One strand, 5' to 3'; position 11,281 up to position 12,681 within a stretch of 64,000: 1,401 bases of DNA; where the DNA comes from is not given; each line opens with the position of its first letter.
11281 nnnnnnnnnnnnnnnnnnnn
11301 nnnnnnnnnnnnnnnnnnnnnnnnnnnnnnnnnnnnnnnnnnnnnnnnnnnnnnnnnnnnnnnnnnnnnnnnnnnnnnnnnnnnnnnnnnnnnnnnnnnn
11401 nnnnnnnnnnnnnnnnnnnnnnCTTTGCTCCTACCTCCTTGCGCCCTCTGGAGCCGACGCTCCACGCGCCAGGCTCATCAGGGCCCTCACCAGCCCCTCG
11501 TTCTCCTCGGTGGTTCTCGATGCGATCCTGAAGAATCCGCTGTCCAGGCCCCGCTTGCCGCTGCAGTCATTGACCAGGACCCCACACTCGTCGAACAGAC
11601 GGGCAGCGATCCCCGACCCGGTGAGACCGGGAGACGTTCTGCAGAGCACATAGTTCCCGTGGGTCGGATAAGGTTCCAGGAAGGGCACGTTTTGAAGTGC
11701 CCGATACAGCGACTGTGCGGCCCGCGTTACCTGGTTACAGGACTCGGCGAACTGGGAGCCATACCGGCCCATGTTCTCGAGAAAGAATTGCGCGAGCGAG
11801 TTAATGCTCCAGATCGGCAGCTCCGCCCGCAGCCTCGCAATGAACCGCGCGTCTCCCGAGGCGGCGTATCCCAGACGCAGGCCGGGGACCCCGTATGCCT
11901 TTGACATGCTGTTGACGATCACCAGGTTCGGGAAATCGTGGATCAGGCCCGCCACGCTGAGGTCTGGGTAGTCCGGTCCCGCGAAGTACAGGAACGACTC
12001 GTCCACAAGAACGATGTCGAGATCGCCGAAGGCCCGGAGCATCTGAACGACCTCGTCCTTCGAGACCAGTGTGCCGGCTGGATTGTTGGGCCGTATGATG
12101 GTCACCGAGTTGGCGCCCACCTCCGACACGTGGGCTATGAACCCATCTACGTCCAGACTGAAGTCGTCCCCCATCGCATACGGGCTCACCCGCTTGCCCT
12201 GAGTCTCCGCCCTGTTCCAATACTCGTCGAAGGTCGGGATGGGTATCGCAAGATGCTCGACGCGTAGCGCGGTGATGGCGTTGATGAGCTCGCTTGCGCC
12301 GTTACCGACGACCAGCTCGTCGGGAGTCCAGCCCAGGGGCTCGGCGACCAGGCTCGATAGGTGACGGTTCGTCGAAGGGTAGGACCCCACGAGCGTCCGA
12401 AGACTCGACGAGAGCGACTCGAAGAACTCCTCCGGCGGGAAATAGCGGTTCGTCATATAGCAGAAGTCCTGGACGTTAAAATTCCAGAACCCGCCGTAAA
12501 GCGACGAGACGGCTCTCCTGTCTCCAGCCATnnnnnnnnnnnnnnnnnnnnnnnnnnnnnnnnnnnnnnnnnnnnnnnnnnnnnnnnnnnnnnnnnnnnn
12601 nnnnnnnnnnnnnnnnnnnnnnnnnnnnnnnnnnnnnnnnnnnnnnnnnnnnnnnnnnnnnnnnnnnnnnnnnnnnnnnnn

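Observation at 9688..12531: Lower-GC three-gene cassette licD + licC-like cytidylyltransferase + CobD-like PLP decarboxylase: putative CDP-aminoalcohol surface-decoration pathway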

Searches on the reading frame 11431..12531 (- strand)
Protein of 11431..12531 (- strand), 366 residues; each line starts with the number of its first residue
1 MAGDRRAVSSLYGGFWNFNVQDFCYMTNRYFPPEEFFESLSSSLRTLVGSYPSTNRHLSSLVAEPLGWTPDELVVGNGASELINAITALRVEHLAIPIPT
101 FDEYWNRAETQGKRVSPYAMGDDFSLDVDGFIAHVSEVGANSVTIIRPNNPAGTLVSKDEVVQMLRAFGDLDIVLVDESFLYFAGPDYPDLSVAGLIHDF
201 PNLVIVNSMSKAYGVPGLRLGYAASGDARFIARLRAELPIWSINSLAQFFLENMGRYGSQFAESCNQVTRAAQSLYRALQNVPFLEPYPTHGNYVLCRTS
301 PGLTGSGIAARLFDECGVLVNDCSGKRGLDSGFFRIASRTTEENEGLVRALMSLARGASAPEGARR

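Call 3: search_protein_families(library=pfam, proteins=[window:11431-12531:-], max_evalue=0.01)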
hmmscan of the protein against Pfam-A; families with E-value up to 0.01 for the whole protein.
window:11431-12531:- (366 aa): 1 family
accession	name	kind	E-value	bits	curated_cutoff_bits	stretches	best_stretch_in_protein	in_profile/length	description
PF00155.27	Aminotran_1_2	-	2e-29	103.3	19.7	1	17-351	5-361/361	Aminotransferase class I and II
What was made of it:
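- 11431..12531 (-): First gene of the operon: a class I/II PLP enzyme of the CobD/HisC fold (366 aa). Predicted to be a phospho-amino-acid decarboxylase, most likely O-phospho-L-serine to phosphoethanolamine. The PLP lysine is K211, in the motif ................. Pfam Aminotran_1_2, E 2e-29 (call 3).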

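Call 4: search_protein_families(library=ncbifam, proteins=[window:11431-12531:-], max_evalue=0.01)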
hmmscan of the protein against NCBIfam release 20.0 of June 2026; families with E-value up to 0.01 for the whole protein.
window:11431-12531:- (366 aa): 55 families (the best 25 are shown)
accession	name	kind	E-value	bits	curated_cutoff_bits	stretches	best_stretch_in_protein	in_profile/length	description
TIGR01140.1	L_thr_O3P_dcar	equivalog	7.1e-52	176.6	290.55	1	19-351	18-330/331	threonine-phosphate decarboxylase CobD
TIGR01141.1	hisC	equivalog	4.4e-43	147.5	276.55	1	30-352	32-347/349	histidinol-phosphate transaminase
NF005915.1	PRK07908.1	equivalog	8.4e-30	104.3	360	1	22-351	16-331/332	Rv2231c family histidinol phosphate aminotransferase CobC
NF003496.0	PRK05166.1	equivalog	3.4e-27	95.2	540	1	42-354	59-369/373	histidinol-phosphate transaminase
NF053748.1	bifunc_CobBC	exception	6.1e-25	87.7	950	1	27-351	489-796/797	bifunctional hydrogenobyrinic acid a,c-diamide synthase/histidinol phosphate aminotransferase CobBC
NF002878.0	PRK03321.1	subfamily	7.6e-25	87.4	374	1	49-300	52-303/352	histidinol-phosphate transaminase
NF002877.0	PRK03317.1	equivalog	1.4e-24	86.6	409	1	104-356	130-368/374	histidinol-phosphate transaminase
NF041364.1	GntC_guanitoxin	equivalog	2.8e-23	82.4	415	1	66-343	56-344/356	guanitoxin biosynthesis PLP-dependent (S)-gamma-hydroxy-L-arginine cyclodehydratase GntC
NF006225.0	PRK08354.1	equivalog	4.3e-22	78.9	288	1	9-354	5-315/318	putative aminotransferase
NF006580.0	PRK09105.1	subfamily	3.5e-21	75.5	444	1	54-226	82-251/375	pyridoxal phosphate-dependent aminotransferase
NF002726.0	PRK02610.1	equivalog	1.1e-20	73.9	391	1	65-350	86-364/374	histidinol-phosphate transaminase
NF051461.1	pyoverd_PtaA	equivalog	1.6e-18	66.6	500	1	29-234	45-246/359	pyoverdine biosynthesis transaminase PtaA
NF005021.0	PRK06425.1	equivalog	1.7e-17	63.5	353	1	73-353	60-329/335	histidinol-phosphate aminotransferase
NF006014.0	PRK08153.1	equivalog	6.7e-16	58.1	510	1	55-226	70-239/370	pyridoxal phosphate-dependent aminotransferase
TIGR01265.1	tyr_nico_aTase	subfamily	1.4e-13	50.7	292.45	1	69-285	95-324/403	tyrosine/nicotianamine family aminotransferase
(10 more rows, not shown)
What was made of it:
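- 11431..12531 (-): The best NCBIfam hit is CobD TIGR01140 at 176.6 bits (cutoff 290.55), ahead of hisC at 147.5 (call 4).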

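Call 6: search_solved_structures(query=window:11431-12531:-, max_evalue=0.001, show_alignments=2)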
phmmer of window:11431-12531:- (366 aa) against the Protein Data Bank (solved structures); distinct sequences matched with E-value up to 0.001: 52.
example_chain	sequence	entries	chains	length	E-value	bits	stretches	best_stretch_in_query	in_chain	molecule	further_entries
6oux_A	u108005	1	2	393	6e-44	154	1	22-356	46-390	Threonine phosphate decarboxylase-like enzyme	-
3ftb_A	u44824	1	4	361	2.1e-36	129.1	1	17-353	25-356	Histidinol-phosphate aminotransferase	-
1lc5_A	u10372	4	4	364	6.8e-28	101.2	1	50-358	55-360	L-Threonine-O-3-Phosphate Decarboxylase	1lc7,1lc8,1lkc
8bj1_A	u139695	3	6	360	5.8e-27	98.1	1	27-350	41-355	histidinol-phosphate aminotransferase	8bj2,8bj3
8bj4_A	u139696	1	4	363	6e-27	98.1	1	27-350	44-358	histidinol-phosphate aminotransferase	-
3fkd_A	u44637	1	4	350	1.1e-22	84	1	67-353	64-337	L-threonine-O-3-phosphate decarboxylase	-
1fg3_A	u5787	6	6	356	7e-21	78.1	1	58-352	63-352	HISTIDINOL PHOSPHATE AMINOTRANSFERASE | HISTIDINOL-PHOSPHATE AMINOTRANSFERASE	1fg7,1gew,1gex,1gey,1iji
7szp_A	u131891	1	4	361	5.3e-18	68.6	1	67-351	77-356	Histidinol-phosphate aminotransferase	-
3euc_A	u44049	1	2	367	9e-18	67.9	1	58-351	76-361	Histidinol-phosphate aminotransferase 2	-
3ffh_A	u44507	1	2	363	2.5e-16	63.1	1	62-298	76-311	Histidinol-phosphate aminotransferase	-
3hdo_A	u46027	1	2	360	2.8e-16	63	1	47-357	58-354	Histidinol-phosphate aminotransferase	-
4r8d_A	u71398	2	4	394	8.1e-15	58.2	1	120-355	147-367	Histidinol-phosphate aminotransferase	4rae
9t0w_A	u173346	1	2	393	8.2e-15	58.1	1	120-355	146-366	Histidinol-phosphate aminotransferase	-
4wbt_A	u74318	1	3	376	1.7e-14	57.1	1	54-320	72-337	Probable histidinol-phosphate aminotransferase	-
3ly1_A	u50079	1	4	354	8.8e-14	54.8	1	78-297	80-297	Putative histidinol-phosphate aminotransferase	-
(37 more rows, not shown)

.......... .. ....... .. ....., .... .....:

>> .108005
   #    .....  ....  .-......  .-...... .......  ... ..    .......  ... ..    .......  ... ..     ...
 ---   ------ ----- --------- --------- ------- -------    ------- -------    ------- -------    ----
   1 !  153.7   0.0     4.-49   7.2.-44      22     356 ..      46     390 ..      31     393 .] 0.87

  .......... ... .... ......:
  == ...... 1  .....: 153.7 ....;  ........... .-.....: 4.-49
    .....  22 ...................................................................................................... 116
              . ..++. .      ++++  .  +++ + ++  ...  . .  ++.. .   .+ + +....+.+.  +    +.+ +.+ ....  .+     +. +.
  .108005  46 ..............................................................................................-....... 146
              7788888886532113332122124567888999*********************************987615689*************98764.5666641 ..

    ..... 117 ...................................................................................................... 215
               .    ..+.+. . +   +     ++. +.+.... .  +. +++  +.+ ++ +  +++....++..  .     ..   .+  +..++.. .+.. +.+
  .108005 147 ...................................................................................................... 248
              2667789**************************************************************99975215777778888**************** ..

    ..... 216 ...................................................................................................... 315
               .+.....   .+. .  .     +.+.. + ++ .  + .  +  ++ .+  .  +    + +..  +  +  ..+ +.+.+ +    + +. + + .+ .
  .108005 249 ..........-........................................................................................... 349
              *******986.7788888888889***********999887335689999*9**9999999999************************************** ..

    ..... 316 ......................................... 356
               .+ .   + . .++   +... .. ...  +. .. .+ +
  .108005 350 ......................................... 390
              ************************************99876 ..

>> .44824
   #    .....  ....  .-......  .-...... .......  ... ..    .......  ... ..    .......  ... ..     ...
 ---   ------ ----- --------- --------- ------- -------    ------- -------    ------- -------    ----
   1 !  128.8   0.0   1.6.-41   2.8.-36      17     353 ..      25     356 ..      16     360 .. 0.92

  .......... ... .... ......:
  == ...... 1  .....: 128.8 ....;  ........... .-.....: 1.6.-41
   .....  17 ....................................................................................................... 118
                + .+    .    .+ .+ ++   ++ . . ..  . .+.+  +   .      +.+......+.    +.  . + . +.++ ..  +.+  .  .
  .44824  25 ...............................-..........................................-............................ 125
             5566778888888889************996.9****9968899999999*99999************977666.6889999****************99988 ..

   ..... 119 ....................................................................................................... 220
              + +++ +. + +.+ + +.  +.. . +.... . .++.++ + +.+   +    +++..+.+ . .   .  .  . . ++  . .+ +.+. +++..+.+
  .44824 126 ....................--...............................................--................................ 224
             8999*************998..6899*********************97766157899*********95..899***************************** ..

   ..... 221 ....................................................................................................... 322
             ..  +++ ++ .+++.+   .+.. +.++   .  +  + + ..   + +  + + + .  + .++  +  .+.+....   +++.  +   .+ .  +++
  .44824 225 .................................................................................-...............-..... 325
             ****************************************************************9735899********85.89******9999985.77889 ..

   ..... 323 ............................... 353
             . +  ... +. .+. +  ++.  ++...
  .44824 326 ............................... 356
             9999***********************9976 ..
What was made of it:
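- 11431..12531 (-): It shares the unusual CY..N.Y and YPS motifs (call 6).
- The PLP enzyme's best solved relative is 6OUX (E 6e-44), well ahead of S. enterica CobD (7e-28) and HisC (6e-27) (call 6). The enzyme scores higher on the CobD model than on HisC, and it is much closer to 6OUX than to any solved HisC (calls 4, 6). The best solved relative is 6OUX rather than S. enterica CobD (call 6).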

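Call 8: find_homologous_proteins(query=window:11431-12531:-, max_evalue=1e-10)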
Query window:11431-12531:- (366 aa): 1451 proteins with E <= 1e-10 among 8000 candidates; the best 120 are listed.
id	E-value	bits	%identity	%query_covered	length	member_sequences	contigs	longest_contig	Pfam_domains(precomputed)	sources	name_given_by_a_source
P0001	1.7e-245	832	100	100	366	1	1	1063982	PF00155.28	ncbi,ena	-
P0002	1.8e-195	667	81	100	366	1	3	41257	PF00155.28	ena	-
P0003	2.9e-195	667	81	100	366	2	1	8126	PF00155.28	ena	-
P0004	5.6e-195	666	81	100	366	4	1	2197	PF00155.28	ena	-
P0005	8.0e-194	662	81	100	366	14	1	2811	PF00155.28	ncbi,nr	ncbi:MAG: histidinol-phosphate aminotransferase family protein [Chloroflexi bacterium]|nr:histidinol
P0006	8.7e-194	662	81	100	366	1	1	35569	PF00155.28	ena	-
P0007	2.2e-193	660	81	100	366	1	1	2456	PF00155.28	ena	-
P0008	2.5e-193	660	81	100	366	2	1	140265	PF00155.28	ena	-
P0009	2.5e-192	657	80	100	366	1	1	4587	PF00155.28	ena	-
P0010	6.3e-192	656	80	100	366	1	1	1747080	PF00155.28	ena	-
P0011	7.1e-192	656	79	100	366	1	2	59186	PF00155.28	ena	-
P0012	1.9e-191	654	81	100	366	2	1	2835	PF00155.28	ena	-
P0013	5.9e-191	652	80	100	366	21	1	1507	PF00155.28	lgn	-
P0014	7.4e-191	652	79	100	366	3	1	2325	PF00155.28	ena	-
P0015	1.5e-190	651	80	100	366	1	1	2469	PF00155.28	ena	-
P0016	1.9e-190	651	78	100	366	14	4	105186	PF00155.28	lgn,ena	-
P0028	3.5e-186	637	77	100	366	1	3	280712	PF00155.28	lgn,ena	-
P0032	4.7e-184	630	76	100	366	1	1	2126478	PF00155.28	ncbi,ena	-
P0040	2.5e-181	621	76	100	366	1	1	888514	PF00155.28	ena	-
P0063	7.1e-137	475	58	99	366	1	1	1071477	PF00155.28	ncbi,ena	-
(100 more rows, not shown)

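Call 9: find_encoding_contigs(protein=P0001, flank=8000, max_places=2)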
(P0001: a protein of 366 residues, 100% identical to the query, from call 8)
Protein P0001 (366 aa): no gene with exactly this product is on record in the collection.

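Call 10: find_encoding_contigs(protein=P0032, flank=8000, max_places=2)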
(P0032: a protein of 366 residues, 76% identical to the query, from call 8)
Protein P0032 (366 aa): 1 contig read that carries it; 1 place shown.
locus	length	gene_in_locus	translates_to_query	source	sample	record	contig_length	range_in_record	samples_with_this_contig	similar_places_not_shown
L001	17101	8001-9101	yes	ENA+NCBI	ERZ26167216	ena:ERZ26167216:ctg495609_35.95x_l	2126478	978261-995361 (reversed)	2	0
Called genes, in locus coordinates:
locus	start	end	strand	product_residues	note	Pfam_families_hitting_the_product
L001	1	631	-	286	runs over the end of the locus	PF13276:HTH_21, PF00665:rve, PF13683:rve_3 (weak), PF13333:rve_2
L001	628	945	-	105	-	PF01527:HTH_Tnp_1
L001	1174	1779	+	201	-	PF09347:DUF1989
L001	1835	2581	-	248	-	PF01925:TauE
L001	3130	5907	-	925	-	PF02739:5_3_exonuc_N, PF01367:5_3_exonuc, PF01612:DNA_pol_A_exo1, PF00476:DNA_pol_A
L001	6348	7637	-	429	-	PF05977:MFS_3, PF07690:MFS_1, PF13347:MFS_2, PF07690:MFS_1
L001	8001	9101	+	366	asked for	PF00155:Aminotran_1_2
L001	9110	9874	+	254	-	PF00483:NTP_transferase, PF12804:NTP_transf_3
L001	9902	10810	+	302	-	PF04991:LicD, PF13620:CarboxypepD_reg (weak)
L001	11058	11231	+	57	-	-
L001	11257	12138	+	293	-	PF01731:Arylesterase (faint), PF06977:SdiA-regulated (faint), PF08450:SGL (faint), PF25021:TEN_NHL (faint), PF01436:NHL (weak), PF01436:NHL (weak), PF17170:DUF5128, PF01436:NHL, +3 more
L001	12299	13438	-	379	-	PF07690:MFS_1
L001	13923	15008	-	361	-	PF02826:2-Hacid_dh_C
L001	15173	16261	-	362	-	PF02826:2-Hacid_dh_C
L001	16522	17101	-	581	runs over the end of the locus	PF00501:AMP-binding, PF13193:AMP-binding_C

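Call 11: find_encoding_contigs(protein=P0063, flank=8000, max_places=2)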
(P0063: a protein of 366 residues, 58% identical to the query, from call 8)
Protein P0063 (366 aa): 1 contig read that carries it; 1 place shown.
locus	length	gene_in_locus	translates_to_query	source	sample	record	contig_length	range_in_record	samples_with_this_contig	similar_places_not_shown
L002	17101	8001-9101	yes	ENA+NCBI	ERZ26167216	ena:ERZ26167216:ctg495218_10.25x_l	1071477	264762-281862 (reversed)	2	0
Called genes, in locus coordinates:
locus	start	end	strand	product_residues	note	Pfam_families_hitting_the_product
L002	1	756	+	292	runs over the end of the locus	PF00288:GHMP_kinases_N, PF08544:GHMP_kinases_C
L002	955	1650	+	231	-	PF02811:PHP, PF13263:PHP_C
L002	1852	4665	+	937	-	PF00929:RNase_T, PF16473:Rv2179c-like (weak), PF00270:DEAD (weak), PF04851:ResIII (faint), PF13307:Helicase_C_2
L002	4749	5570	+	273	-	PF04248:NTP_transf_9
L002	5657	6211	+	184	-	PF01625:PMSR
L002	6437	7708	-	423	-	PF07690:MFS_1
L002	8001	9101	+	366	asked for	PF00155:Aminotran_1_2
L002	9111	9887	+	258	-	PF00483:NTP_transferase, PF12804:NTP_transf_3, PF20202:DUF6564 (weak)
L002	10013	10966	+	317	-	PF04991:LicD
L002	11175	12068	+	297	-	PF07934:OGG_N, PF00730:HhH-GPD (weak)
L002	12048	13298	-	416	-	PF01743:PolyA_pol, PF12627:PolyA_pol_RNAbd (faint)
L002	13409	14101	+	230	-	PF22935:RM44_endonuclase (weak), PF14622:Ribonucleas_3_3, PF00636:Ribonuclease_3, PF00035:dsrm, PF14709:DND1_DSRM (weak)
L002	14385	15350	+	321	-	PF02881:SRP54_N, PF13191:AAA_16 (weak), PF06414:Zeta_toxin (weak), PF13401:AAA_22 (weak), PF13604:AAA_30, PF00448:SRP54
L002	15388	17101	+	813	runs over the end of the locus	PF10060:DUF2298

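Call 21: find_related_loci(query=A1, collection=genome_contigs, flank=6000)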
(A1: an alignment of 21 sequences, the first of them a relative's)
Query A1 (366 aa) in genome_contigs; peptide patterns used: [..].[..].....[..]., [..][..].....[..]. (x = any residue, [..] = any of these).
600 stretches matched a pattern (row limit reached: there are more); 508 encode a relative of the query (tblastn E <= 1e-3); the best 80 are kept; 80 distinct loci.
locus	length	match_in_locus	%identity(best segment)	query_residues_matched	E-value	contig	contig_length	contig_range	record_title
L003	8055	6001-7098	76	1-366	0e+0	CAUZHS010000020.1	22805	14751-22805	MAG: Dehalococcoidia bacterium isolate CB21_323.39 genome assembly, contig: Ga0302123_10000833, whole genome shotgun seq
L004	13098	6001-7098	75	1-366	0e+0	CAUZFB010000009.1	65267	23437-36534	MAG: Dehalococcoidia bacterium isolate CB21_323.43 genome assembly, contig: Ga0302123_10000091, whole genome shotgun seq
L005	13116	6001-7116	68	1-366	9e-169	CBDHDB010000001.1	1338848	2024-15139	MAG: Dehalococcoidia bacterium isolate 822cf7f2-f088-4de1-b96c-ebc5a35fe4d4 genome assembly, contig: contig_1, whole gen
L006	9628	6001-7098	80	1-366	0e+0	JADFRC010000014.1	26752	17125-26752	MAG: Chloroflexota bacterium isolate B83T1L10 B83T1L10_NODE2275, whole genome shotgun sequence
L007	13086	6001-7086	58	4-366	1e-143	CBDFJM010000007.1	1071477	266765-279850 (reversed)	MAG: Dehalococcoidia bacterium isolate e3381621-976b-4bb2-ab20-043f7ff68e99 genome assembly, contig: contig_7, whole gen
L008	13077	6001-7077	57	4-365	3e-136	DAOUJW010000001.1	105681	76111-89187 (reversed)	MAG TPA_asm: Dehalococcoidia bacterium isolate S34_281 k113_1197868, whole genome shotgun sequence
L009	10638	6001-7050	55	4-354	1e-134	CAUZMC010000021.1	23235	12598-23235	MAG: Dehalococcoidia bacterium isolate CB9_323.13 genome assembly, contig: Ga0302132_10000442, whole genome shotgun sequ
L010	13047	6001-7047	55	7-356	6e-127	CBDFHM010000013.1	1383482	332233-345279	MAG: Dehalococcoidia bacterium isolate 50d174fe-4397-490d-ac01-47ab85389e19 genome assembly, contig: contig_13, whole ge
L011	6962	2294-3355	54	1-355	4e-126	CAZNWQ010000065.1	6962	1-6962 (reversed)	MAG TPA_asm: uncultured Dehalococcoidia bacterium isolate binchicken_co46_68 genome assembly, contig: NODE_21962_length_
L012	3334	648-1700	53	4-355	1e-129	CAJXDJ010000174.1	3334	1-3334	MAG TPA_asm: uncultured Dehalococcoidia bacterium isolate ERR599008_bin.51_MetaBAT_v2.12.1_MAG genome assembly, contig:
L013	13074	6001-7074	52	8-366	1e-119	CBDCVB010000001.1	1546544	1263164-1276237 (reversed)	MAG: Dehalococcoidia bacterium isolate d5c82b8d-a2a1-4fea-8c1d-b29084ec870d genome assembly, contig: contig_1, whole gen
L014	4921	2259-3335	49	6-365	2e-120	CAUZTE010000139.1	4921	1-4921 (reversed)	MAG: Dehalococcoidia bacterium isolate CB9_331.17 genome assembly, contig: Ga0302133_10012368, whole genome shotgun sequ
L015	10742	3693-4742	49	1-351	3e-117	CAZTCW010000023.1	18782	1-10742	MAG TPA_asm: uncultured Dehalococcoidia bacterium isolate SRP092796_co1_337 genome assembly, contig: k141_7625808, whole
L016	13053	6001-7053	53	8-359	3e-116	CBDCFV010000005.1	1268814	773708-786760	MAG: Dehalococcoidia bacterium isolate 9c3c1ea3-44c0-4b18-a908-b6ba16db4234 genome assembly, contig: contig_5, whole gen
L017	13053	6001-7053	52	8-359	3e-116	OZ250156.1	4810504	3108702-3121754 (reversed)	MAG: Dehalococcoidia bacterium isolate e5f5fd38-eeba-48ed-b54a-83455fc2a46d genome assembly, chromosome: 1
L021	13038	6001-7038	51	8-354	5e-114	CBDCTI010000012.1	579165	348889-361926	MAG: Dehalococcoidia bacterium isolate c2d35a5a-78d8-4247-ab51-d98fe5eb2261 genome assembly, contig: contig_12, whole ge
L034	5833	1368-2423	34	6-359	2e-70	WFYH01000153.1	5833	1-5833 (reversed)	MAG: Aquificaceae bacterium isolate S141_87_esom k151_30517, whole genome shotgun sequence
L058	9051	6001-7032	34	12-351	3e-65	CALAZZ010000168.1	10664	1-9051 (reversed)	MAG TPA_asm: uncultured Bacteroidales bacterium isolate SRR7299214_bin.157_CONCOCT_v1.1_MAG genome assembly, contig: ERZ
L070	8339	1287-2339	31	7-354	1e-61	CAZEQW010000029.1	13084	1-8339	MAG TPA_asm: uncultured Erysipelothrix sp. isolate SRP294416_co2_746 genome assembly, contig: NODE_6250_length_13084_cov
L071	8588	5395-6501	33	2-366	2e-61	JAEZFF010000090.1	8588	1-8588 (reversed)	MAG: Bacillota bacterium isolate OH_CBrB_40 k127_3553201, whole genome shotgun sequence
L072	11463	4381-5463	34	6-366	4e-61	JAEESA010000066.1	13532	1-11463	MAG: Lachnospiraceae bacterium isolate Tb.RUG.371 NODE_20699_length_13532_cov_0.783514, whole genome shotgun sequence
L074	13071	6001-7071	33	1-356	7e-61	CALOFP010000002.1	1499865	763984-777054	MAG: uncultured bacterium isolate LOGT_bin.0225 genome assembly, contig: contig_3181, whole genome shotgun sequence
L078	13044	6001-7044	36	8-354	4e-66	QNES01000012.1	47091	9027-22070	MAG: Gammaproteobacteria bacterium isolate B20_G6 B20_Guay6_scaffold_00100, whole genome shotgun sequence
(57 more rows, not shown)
